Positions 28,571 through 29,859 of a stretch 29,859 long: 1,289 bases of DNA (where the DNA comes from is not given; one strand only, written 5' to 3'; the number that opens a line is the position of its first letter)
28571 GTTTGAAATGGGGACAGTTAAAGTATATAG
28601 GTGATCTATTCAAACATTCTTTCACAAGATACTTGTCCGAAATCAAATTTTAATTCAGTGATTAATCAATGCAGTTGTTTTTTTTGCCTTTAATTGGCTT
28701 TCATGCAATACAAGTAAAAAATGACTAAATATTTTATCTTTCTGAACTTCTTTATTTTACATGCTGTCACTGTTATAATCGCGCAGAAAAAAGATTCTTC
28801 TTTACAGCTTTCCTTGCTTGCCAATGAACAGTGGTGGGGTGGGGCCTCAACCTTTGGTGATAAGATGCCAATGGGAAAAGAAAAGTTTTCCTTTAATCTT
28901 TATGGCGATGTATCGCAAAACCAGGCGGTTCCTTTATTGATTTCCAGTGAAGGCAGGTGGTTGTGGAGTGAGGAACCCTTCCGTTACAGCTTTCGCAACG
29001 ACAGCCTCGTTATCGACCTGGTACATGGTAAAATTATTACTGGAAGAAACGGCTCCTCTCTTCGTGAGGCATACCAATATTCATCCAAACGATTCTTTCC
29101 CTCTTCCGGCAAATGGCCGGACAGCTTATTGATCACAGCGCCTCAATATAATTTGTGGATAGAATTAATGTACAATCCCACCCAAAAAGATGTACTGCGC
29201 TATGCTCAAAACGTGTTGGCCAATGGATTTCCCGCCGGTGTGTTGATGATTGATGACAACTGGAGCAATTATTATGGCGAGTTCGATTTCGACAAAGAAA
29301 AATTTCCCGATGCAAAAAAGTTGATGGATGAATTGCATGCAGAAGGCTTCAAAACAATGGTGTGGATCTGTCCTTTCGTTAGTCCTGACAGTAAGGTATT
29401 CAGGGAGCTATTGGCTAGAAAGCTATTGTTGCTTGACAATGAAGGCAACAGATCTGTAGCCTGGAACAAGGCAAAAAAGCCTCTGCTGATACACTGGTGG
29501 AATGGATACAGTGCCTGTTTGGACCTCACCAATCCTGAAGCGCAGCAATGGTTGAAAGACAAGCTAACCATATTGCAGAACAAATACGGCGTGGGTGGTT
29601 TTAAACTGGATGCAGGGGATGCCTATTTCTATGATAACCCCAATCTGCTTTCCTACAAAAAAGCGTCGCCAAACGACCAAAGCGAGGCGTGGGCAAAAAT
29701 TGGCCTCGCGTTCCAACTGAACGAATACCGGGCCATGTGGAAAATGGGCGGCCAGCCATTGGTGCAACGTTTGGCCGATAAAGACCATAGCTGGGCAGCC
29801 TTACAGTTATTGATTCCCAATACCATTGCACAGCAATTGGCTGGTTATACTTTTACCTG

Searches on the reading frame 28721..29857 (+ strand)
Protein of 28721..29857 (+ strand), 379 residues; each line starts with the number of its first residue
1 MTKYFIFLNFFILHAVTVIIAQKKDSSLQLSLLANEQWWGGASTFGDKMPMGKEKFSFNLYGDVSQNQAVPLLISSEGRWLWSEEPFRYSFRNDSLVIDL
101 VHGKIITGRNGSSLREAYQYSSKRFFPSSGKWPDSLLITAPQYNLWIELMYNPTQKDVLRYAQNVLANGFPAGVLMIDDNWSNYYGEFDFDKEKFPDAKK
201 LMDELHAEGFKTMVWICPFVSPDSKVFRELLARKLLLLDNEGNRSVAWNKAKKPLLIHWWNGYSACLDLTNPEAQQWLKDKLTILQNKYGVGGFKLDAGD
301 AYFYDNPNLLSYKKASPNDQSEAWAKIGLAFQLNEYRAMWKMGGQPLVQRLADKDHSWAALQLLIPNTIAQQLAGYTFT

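Call 4: search_protein_families(library=pfam, proteins=[window:28721-29857:+])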
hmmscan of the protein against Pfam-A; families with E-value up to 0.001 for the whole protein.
window:28721-29857:+ (379 aa): 1 family
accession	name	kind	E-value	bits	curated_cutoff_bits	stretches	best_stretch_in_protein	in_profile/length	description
PF01055.32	Glyco_hydro_31_2nd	-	4.4e-26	92.4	23.5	1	151-319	18-176/328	Glycosyl hydrolases family 31 TIM-barrel domain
